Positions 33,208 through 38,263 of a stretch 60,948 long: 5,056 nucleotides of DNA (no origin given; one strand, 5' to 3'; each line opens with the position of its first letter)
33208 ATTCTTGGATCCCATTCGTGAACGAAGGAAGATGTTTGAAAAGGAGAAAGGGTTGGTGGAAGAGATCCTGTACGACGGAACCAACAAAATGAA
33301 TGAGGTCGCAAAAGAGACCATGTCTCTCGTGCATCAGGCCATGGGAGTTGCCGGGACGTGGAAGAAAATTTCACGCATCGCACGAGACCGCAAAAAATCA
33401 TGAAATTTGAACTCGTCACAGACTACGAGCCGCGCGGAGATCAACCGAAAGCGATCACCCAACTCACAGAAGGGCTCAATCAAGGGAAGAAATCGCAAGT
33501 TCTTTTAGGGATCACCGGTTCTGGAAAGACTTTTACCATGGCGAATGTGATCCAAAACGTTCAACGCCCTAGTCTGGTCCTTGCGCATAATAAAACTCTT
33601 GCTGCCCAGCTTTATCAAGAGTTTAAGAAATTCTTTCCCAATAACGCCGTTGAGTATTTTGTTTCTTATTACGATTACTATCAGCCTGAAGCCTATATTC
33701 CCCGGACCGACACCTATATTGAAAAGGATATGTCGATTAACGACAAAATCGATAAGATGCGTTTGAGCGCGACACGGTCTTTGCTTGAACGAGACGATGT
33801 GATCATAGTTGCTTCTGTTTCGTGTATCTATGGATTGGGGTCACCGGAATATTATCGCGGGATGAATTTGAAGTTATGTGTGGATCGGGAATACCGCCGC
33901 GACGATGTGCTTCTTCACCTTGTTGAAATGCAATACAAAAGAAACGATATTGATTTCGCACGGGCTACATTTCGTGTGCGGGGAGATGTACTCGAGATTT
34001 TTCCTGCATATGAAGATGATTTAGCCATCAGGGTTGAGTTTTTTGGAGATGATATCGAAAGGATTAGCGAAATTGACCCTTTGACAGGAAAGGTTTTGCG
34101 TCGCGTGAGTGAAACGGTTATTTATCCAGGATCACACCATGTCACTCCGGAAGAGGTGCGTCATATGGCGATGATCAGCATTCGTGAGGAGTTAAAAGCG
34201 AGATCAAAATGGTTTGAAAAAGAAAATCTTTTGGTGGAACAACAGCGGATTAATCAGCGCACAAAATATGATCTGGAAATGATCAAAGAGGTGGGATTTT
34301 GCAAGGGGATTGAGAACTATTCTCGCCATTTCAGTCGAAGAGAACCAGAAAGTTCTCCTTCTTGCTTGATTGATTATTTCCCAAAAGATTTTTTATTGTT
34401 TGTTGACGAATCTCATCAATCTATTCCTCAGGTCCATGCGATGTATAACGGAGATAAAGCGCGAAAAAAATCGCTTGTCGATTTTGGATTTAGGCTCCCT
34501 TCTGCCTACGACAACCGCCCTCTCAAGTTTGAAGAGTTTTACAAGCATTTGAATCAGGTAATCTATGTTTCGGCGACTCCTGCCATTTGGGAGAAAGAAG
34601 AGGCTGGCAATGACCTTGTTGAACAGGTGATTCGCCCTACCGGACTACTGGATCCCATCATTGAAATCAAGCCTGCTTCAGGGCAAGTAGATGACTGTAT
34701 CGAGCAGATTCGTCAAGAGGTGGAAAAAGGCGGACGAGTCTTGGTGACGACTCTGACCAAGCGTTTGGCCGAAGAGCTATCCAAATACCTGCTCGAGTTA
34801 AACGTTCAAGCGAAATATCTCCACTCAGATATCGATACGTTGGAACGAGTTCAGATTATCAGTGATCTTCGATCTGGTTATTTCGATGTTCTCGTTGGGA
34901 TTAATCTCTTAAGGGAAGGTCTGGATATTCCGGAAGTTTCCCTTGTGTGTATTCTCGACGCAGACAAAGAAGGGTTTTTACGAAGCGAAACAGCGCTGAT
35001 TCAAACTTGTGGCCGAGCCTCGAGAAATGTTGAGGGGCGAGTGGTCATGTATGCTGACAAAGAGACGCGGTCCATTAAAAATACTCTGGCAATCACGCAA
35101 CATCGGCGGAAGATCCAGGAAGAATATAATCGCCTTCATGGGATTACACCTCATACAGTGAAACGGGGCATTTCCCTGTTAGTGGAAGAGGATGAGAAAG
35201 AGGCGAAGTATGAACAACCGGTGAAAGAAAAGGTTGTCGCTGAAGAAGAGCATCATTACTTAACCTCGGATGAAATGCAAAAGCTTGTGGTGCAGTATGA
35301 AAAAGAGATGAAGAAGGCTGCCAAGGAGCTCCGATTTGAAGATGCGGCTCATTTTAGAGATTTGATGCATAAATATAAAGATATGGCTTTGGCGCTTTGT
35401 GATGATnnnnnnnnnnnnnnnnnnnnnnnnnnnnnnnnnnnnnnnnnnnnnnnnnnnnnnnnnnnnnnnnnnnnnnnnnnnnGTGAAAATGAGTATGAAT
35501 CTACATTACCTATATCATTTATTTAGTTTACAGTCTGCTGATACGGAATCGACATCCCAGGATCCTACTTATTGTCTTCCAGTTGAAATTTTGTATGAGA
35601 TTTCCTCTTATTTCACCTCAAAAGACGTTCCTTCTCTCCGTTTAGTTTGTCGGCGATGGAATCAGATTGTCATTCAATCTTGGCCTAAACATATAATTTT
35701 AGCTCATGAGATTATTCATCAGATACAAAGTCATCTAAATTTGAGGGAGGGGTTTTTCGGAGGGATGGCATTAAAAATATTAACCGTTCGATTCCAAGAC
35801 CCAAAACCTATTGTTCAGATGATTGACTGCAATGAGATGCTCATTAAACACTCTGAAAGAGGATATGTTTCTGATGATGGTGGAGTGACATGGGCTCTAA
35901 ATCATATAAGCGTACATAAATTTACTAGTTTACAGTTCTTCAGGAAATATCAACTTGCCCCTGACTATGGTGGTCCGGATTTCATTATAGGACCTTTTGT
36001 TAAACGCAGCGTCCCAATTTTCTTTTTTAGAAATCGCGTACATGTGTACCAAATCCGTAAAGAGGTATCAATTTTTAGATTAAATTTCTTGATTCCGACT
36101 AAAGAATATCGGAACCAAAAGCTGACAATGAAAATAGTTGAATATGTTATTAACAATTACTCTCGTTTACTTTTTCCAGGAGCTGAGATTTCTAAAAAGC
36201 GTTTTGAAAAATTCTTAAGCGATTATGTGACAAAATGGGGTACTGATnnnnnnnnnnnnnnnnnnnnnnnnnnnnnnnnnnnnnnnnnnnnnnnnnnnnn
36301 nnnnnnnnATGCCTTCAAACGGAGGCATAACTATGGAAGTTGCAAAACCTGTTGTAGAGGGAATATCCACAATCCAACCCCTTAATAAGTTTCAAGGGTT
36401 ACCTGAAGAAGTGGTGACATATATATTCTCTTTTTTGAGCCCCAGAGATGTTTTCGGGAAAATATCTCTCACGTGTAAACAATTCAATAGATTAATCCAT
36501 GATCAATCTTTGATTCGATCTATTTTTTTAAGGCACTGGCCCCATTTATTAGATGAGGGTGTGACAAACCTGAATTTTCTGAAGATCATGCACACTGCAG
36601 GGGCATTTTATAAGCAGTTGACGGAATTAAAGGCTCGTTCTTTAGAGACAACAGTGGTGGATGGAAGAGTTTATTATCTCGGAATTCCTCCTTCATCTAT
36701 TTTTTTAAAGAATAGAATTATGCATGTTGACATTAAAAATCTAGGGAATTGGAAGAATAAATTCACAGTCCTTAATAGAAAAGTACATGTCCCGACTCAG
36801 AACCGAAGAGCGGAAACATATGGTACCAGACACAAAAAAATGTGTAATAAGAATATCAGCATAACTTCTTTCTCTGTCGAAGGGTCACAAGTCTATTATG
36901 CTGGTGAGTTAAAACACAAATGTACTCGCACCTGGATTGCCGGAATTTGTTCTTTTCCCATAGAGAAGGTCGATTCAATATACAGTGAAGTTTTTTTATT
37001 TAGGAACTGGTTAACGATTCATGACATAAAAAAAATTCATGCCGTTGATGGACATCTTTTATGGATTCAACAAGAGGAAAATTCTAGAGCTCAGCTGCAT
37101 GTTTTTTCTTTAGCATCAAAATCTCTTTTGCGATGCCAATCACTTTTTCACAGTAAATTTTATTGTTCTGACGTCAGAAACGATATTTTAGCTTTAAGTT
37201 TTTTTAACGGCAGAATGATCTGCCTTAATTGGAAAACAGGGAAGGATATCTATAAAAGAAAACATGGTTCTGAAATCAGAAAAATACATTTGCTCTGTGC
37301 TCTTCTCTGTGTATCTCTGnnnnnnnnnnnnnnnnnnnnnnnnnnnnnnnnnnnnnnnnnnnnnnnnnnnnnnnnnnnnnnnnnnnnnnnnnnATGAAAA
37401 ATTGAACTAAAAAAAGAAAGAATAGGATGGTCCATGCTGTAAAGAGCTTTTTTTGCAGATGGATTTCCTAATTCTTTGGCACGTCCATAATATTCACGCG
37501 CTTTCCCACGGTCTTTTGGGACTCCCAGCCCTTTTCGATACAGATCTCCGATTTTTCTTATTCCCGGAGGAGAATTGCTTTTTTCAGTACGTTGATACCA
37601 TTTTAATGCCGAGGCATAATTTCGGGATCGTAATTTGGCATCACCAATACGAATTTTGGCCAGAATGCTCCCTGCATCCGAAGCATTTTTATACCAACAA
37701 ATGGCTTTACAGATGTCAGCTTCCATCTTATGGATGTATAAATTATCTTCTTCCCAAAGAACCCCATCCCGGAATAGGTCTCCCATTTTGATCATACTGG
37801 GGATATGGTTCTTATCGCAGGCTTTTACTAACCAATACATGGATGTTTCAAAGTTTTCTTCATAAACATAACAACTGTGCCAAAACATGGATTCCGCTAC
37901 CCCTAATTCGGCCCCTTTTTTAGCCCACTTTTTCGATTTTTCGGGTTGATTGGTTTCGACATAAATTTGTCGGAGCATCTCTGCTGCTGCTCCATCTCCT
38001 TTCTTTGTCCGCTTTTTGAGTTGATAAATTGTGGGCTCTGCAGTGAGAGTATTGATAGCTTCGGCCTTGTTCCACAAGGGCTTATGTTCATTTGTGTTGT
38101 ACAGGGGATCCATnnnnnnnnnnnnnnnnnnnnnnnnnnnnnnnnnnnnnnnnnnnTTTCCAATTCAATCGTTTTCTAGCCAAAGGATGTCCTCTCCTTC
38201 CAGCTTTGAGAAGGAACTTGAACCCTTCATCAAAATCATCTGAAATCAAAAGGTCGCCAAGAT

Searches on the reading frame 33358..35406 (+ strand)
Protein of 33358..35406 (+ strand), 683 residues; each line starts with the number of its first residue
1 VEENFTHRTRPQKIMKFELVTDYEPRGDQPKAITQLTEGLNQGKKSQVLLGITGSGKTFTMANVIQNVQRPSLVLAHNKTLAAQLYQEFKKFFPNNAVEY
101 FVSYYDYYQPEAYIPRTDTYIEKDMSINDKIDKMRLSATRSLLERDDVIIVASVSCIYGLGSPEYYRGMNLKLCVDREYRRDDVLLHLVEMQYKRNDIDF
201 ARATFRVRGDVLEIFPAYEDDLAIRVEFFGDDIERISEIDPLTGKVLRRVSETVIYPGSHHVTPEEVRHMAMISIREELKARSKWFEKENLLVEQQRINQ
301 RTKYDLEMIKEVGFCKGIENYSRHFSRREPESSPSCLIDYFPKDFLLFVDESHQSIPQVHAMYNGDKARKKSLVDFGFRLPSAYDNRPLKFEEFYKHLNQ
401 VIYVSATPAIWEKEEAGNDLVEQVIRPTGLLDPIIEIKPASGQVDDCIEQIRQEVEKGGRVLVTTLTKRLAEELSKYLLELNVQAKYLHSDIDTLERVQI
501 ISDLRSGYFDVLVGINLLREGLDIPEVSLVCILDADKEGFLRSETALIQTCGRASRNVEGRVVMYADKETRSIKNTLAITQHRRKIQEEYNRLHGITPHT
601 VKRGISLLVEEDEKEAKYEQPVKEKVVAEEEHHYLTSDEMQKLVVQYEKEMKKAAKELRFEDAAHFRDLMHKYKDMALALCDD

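Call 18: search_protein_families(library=pfam, proteins=[window:33358-35406:+], max_evalue=0.001)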
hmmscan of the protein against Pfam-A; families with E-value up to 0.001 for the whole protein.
window:33358-35406:+ (683 aa): 7 families
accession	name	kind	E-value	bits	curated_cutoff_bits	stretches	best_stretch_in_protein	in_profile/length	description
PF17757.6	UvrB_inter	-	7.1e-33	113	22.9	1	171-260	1-90/91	UvrB interaction domain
PF00271.37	Helicase_C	-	9.8e-20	71.3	23.5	1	448-557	7-109/110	Helicase conserved C-terminal domain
PF12344.14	UvrB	-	1.2e-16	60.7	27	1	564-605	1-42/43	Ultra-violet resistance protein B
PF04851.21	ResIII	-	4.5e-15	56.4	22.5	1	23-99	2-83/164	Type III restriction enzyme, res subunit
PF00270.35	DEAD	-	6.2e-07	29.7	26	1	28-97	3-73/167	DEAD/DEAH box helicase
PF02151.25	UVR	-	5.9e-06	26.3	21.5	1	642-674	2-34/36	UvrB/uvrC motif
PF13604.12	AAA_30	-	0.00052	20.2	27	0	31-89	8-66/191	AAA domain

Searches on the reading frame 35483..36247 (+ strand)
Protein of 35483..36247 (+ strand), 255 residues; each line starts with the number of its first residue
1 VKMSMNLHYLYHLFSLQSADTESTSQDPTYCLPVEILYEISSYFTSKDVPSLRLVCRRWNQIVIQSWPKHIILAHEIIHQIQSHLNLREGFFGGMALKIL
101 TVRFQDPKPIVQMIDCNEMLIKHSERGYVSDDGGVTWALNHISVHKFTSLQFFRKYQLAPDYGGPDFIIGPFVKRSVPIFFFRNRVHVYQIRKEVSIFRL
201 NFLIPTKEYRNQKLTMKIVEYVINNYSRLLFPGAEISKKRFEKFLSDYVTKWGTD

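Call 18: search_protein_families(library=pfam, proteins=[window:35483-36247:+], max_evalue=0.001)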
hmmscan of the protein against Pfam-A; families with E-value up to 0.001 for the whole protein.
window:35483-36247:+ (255 aa): 2 families
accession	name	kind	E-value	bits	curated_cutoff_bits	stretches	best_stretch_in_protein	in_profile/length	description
PF12937.12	F-box-like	-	3e-09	36.9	24.3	1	31-63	3-35/47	F-box-like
PF00646.38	F-box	-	3e-08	33.7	20.5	1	31-64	3-36/43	F-box domain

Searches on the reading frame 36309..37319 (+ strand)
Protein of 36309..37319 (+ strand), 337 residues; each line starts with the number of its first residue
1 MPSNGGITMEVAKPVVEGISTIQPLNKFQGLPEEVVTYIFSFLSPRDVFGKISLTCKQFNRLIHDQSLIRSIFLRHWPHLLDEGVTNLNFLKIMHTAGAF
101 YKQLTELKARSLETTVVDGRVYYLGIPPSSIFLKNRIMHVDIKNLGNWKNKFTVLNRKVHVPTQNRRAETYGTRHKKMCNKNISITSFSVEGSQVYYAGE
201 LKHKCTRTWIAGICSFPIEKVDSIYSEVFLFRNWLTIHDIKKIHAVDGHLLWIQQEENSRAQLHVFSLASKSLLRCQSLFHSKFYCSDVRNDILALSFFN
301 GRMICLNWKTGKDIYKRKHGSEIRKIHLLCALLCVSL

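Call 18: search_protein_families(library=pfam, proteins=[window:36309-37319:+], max_evalue=0.001)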
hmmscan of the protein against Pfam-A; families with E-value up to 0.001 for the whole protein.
window:36309-37319:+ (337 aa): 2 families
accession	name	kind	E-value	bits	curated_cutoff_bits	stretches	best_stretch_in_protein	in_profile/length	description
PF12937.12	F-box-like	-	4.5e-12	46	24.3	1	29-75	2-47/47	F-box-like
PF00646.38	F-box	-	4.9e-08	33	20.5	1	29-68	2-40/43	F-box domain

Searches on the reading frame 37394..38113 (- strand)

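Call 18: search_protein_families(library=pfam, proteins=[window:37394-38113:-], max_evalue=0.001)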
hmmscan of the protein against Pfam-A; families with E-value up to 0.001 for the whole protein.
window:37394-38113:- (240 aa): 1 family
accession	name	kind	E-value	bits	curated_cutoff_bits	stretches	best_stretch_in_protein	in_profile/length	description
PF08238.18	Sel1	-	1.6e-14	54.2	30.7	1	186-217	5-36/36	Sel1 repeat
